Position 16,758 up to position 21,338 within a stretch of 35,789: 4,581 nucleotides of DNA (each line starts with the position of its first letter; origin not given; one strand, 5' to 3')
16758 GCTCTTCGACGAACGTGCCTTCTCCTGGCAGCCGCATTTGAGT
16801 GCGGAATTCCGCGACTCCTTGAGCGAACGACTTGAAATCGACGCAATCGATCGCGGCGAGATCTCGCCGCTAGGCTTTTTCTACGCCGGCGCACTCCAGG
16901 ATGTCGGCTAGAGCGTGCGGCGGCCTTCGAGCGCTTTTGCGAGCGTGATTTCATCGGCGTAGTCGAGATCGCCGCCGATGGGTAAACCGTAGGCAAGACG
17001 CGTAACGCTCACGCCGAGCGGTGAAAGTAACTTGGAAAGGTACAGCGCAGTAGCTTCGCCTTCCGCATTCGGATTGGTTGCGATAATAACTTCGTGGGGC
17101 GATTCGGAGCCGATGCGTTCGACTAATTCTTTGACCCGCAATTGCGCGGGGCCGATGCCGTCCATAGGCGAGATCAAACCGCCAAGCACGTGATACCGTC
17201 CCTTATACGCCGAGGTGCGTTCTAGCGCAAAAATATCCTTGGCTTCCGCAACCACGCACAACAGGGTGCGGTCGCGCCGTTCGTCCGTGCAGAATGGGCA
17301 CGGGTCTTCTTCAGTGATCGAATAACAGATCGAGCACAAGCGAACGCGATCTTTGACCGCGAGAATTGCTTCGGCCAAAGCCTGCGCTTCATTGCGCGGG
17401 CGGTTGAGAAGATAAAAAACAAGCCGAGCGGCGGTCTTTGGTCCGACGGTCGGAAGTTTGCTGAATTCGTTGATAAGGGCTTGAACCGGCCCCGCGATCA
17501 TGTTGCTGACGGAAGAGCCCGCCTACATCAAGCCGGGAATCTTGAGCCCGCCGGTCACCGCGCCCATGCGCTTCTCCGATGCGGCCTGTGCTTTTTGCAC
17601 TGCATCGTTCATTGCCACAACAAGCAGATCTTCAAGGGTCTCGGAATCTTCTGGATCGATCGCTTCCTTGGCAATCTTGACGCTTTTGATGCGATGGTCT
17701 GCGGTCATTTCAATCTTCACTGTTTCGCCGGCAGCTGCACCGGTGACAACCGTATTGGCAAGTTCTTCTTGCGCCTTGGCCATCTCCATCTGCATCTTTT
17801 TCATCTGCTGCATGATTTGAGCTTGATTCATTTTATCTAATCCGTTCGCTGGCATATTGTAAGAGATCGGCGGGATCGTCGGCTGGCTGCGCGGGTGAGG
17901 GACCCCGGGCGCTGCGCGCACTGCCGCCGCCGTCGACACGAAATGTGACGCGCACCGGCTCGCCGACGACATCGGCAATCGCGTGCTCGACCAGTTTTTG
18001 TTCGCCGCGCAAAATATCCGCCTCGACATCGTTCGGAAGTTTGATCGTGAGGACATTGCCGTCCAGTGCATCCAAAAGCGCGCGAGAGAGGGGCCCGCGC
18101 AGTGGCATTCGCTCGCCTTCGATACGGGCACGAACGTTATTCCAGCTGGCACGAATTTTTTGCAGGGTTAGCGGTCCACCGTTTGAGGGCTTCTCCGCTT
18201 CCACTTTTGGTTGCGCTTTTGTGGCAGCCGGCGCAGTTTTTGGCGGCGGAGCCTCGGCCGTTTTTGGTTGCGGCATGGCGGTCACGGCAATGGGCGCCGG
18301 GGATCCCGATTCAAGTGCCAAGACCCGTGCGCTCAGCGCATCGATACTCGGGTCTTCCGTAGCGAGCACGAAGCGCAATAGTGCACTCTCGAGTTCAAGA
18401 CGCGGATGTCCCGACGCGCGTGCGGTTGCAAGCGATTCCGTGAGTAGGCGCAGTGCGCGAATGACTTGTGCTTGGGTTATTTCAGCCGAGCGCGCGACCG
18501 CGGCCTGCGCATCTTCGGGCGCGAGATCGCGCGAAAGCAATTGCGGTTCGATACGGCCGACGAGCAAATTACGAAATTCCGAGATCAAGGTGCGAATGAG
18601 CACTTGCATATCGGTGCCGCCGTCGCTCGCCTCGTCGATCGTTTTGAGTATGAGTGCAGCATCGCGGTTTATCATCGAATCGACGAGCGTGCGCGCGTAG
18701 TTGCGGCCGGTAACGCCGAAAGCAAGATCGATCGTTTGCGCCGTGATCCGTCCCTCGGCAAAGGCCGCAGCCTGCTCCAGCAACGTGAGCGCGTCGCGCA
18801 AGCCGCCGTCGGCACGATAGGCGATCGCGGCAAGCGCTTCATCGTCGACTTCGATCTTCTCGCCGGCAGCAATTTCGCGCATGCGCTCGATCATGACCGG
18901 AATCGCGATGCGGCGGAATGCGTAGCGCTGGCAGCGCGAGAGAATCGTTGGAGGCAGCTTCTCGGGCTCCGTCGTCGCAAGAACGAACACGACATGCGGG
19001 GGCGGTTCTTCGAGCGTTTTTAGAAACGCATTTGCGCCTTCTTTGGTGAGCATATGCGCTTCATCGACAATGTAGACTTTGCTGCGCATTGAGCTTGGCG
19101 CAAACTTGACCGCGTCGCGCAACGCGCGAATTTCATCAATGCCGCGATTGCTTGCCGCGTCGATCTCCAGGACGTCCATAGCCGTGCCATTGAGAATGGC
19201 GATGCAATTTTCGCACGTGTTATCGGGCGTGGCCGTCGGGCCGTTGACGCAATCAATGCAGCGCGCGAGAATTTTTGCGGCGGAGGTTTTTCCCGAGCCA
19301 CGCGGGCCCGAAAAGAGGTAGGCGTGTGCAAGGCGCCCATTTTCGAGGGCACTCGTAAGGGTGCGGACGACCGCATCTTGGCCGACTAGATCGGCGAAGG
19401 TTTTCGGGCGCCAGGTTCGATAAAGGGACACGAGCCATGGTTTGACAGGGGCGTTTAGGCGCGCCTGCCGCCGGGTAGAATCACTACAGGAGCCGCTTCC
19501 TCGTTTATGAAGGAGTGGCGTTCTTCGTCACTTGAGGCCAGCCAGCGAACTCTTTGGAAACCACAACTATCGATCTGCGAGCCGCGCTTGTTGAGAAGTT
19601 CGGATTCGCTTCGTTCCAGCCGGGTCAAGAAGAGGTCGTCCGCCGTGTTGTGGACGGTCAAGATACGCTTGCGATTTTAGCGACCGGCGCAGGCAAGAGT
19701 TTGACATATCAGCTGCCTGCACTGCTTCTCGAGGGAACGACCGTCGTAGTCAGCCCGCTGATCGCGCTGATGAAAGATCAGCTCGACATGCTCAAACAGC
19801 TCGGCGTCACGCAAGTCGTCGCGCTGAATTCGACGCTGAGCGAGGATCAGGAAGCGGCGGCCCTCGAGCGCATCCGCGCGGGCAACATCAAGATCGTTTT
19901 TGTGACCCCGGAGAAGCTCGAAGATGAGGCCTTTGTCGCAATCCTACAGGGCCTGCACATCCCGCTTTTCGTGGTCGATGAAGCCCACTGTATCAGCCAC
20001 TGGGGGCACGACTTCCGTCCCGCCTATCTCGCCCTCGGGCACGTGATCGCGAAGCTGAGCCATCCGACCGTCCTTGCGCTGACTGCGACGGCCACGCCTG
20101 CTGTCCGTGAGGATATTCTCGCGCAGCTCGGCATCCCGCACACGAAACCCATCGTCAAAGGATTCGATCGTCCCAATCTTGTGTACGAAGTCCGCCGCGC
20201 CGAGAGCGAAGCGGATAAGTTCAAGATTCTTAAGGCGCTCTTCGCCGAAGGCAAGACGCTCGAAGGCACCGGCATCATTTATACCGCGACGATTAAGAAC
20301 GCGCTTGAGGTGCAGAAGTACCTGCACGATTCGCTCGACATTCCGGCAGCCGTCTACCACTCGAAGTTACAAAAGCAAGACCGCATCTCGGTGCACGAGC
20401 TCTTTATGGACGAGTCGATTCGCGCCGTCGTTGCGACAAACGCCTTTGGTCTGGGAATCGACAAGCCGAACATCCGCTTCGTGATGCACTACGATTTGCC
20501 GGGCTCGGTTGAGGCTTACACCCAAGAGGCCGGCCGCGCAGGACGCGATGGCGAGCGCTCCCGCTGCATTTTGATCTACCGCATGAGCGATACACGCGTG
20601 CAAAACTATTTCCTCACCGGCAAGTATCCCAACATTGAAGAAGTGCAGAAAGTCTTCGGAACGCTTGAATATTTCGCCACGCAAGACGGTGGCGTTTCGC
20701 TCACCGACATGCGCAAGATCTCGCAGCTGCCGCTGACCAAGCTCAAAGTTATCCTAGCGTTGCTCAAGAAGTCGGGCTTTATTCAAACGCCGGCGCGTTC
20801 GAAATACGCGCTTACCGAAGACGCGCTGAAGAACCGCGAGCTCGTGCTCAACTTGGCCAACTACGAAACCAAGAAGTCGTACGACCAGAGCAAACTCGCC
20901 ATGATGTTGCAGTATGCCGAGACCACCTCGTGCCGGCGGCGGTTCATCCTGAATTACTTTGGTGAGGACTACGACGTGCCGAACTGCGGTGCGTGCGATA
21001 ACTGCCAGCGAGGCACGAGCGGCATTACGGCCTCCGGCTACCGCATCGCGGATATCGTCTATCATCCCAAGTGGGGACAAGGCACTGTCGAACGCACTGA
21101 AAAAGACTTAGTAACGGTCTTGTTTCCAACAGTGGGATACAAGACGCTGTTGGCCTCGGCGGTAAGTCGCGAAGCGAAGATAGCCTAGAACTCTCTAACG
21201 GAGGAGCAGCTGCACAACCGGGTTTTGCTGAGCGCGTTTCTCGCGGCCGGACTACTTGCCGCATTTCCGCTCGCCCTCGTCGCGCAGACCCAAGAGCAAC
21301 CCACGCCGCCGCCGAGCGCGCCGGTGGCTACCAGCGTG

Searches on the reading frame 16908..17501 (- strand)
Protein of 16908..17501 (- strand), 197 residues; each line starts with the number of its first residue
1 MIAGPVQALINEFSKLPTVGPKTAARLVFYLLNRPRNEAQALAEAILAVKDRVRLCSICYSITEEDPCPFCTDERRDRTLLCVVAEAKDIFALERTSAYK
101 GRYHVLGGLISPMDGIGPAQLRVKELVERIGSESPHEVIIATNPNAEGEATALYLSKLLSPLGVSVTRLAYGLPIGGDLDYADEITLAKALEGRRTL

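Call 8: search_protein_families(library=pfam, proteins=[window:16908-17501:-], max_evalue=0.001)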
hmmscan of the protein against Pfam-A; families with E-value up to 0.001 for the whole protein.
window:16908-17501:- (197 aa): 5 families
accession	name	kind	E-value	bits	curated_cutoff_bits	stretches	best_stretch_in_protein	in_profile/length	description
PF13662.12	Toprim_4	-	4.4e-24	84.9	25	1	81-170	3-85/85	Toprim domain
PF21176.3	RecR_HhH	-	1.2e-16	60.7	27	1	6-48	1-43/45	RecR, helix-hairpin-helix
PF21175.2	RecR_C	-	1.7e-13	50.1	22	1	172-195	1-24/24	RecR, C-terminal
PF01751.28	Toprim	-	5.3e-10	39.8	23.1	1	81-163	2-90/96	Toprim domain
PF02132.21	RecR_ZnF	-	1.8e-07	31.2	22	1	53-73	1-21/21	RecR, Cys4-zinc finger domain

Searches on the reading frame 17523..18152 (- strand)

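Call 68: search_protein_families(library=pfam, proteins=[window:17523-18152:-], max_evalue=0.001)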
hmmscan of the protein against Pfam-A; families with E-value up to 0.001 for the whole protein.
window:17523-18152:- (209 aa): 1 family
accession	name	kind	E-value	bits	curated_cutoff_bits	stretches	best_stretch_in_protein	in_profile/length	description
PF02575.21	YbaB_DNA_bd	-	1.3e-27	96.3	25.5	1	114-203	1-90/91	YbaB/EbfC DNA-binding family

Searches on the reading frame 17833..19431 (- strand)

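Call 8: search_protein_families(library=pfam, proteins=[window:17833-19431:-], max_evalue=0.001)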
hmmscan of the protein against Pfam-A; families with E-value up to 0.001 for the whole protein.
window:17833-19431:- (532 aa): 12 families
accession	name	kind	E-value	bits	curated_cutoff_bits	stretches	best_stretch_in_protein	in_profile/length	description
PF13177.12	DNA_pol3_delta2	-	1.8e-42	145.5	27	1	18-174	2-159/161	DNA polymerase III, delta subunit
PF00004.35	AAA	-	7.3e-12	46.3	21.2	1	39-171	2-127/131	ATPase family associated with various cellular activities (AAA)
PF12169.13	DNA_pol3_gamma3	-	1.8e-11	44.4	24.4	1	230-362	2-135/143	DNA polymerase III subunits gamma and tau domain III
PF22608.2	DNAX_ATPase_lid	-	3.5e-11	43.1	27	1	182-227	4-49/49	DNA polymerase III clamp loader subunit, ATPase lid domain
PF13604.12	AAA_30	-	4.3e-06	27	27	1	37-150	20-122/191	AAA domain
PF05496.18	RuvB_N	-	8.7e-06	26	27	1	8-91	2-91/159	Holliday junction DNA helicase RuvB P-loop domain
PF21960.2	RCF1-5-like_lid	-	9.1e-06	26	27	1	183-222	2-42/43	RCF1/5-like, AAA+ ATPase lid domain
PF16193.11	AAA_assoc_2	-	1.9e-05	25.2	34.3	1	191-235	3-52/81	AAA C-terminal domain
PF13245.12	AAA_19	-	5.2e-05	23.9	25.1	0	36-150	12-123/134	AAA domain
PF20964.2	DnaX_C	-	5.3e-05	23.6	26.2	1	416-517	2-106/113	DNA polymerase III subunit tau, C-terminal domain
PF13191.12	AAA_16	-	0.00041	21.3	32.6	0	15-57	2-46/167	AAA ATPase domain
PF13401.12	AAA_22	-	0.0008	20.2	27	0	38-151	8-120/130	AAA domain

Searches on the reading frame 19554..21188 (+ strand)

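Call 8: search_protein_families(library=pfam, proteins=[window:19554-21188:+], max_evalue=0.001)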
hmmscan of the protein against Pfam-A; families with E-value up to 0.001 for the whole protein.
window:19554-21188:+ (544 aa): 7 families
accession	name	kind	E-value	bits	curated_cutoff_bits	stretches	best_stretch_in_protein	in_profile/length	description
PF00270.35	DEAD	-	6.7e-26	91.4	26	1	23-184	2-164/167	DEAD/DEAH box helicase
PF00271.37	Helicase_C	-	8.9e-25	87.5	23.5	1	222-333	2-110/110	Helicase conserved C-terminal domain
PF16124.10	RecQ_Zn_bind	-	3.8e-17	63.2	25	1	422-485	2-66/66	RecQ zinc-binding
PF04851.21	ResIII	-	4.5e-11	43.4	22.5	1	22-180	5-162/164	Type III restriction enzyme, res subunit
PF21196.3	PcrA_UvrD_tudor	-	3.3e-05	24.1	23.9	1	498-535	1-42/48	PcrA/UvrD tudor domain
PF18766.7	SWI2_SNF2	-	0.00025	21.2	26.7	1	43-151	26-133/221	SWI2/SNF2 ATPase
PF22590.2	Cas3-like_C_2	-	0.00049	20.8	27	0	239-332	4-104/106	CRISPR-associated nuclease/helicase Cas3, C-terminal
